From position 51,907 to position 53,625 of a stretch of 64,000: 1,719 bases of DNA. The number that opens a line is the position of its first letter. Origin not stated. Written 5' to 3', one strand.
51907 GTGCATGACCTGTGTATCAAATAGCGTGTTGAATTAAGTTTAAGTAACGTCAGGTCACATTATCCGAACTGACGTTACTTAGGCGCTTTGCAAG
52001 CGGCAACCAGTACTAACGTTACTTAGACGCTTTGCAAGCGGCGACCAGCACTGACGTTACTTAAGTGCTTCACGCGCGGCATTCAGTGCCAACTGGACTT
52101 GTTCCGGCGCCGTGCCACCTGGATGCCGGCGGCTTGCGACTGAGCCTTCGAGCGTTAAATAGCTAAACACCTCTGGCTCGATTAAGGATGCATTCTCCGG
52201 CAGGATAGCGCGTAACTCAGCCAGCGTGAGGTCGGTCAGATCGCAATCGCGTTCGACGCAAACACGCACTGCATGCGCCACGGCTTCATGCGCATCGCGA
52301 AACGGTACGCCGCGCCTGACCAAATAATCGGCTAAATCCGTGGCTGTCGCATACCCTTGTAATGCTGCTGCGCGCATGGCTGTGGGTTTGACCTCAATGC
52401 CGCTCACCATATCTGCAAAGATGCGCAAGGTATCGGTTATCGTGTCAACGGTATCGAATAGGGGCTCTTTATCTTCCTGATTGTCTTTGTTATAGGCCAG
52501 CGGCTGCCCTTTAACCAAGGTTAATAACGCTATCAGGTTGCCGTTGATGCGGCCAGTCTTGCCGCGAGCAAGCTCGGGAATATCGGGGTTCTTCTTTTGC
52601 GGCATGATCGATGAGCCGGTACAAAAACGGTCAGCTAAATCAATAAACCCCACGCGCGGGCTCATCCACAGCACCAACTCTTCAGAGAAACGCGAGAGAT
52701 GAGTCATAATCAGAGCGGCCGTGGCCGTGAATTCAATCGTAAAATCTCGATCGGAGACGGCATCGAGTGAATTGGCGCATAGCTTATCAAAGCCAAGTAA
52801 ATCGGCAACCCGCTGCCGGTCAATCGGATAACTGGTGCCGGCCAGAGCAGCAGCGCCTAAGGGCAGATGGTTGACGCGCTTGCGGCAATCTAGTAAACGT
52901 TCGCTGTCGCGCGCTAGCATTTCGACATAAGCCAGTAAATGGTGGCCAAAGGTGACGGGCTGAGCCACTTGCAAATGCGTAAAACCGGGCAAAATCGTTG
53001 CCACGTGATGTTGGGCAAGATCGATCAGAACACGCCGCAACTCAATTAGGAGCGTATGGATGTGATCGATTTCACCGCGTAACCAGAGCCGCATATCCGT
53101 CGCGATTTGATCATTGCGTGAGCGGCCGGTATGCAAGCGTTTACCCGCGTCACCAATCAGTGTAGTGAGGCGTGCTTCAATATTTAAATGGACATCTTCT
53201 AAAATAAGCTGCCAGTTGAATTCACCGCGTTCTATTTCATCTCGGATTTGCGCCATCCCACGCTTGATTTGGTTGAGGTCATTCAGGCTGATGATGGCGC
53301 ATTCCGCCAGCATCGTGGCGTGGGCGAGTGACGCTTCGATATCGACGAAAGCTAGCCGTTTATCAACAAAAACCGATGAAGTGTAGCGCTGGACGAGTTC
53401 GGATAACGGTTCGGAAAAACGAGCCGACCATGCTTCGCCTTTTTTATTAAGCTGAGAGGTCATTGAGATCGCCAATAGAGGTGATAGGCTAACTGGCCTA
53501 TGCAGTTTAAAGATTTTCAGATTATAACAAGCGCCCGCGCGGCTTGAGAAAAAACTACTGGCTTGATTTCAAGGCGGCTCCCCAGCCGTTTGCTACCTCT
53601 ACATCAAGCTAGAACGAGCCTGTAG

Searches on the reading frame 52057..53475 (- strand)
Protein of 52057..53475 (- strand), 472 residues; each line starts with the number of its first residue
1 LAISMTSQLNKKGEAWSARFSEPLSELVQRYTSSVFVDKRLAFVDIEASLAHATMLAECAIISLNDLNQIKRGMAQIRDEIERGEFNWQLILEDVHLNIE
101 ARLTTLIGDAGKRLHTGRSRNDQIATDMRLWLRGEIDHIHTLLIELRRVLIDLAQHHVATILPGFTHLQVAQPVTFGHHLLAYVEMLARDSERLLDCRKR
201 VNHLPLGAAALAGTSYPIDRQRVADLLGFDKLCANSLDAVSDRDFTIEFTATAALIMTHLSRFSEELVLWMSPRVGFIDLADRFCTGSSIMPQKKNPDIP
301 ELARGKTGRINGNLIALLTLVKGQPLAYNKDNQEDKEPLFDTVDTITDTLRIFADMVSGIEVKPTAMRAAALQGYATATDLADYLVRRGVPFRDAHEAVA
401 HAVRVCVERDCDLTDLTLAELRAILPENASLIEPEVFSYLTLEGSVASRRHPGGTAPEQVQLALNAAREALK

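Call 22: search_protein_families(library=pfam, proteins=[window:52057-53475:-])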
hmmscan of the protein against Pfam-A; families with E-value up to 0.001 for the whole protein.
window:52057-53475:- (472 aa): 2 families
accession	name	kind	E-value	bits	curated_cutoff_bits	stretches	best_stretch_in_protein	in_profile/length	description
PF00206.25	Lyase_1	-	7.6e-72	242.8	27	1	19-312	2-312/312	Lyase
PF14698.11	ASL_C2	-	1.2e-25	90.1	27.3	1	375-447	1-69/69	Argininosuccinate lyase C-terminal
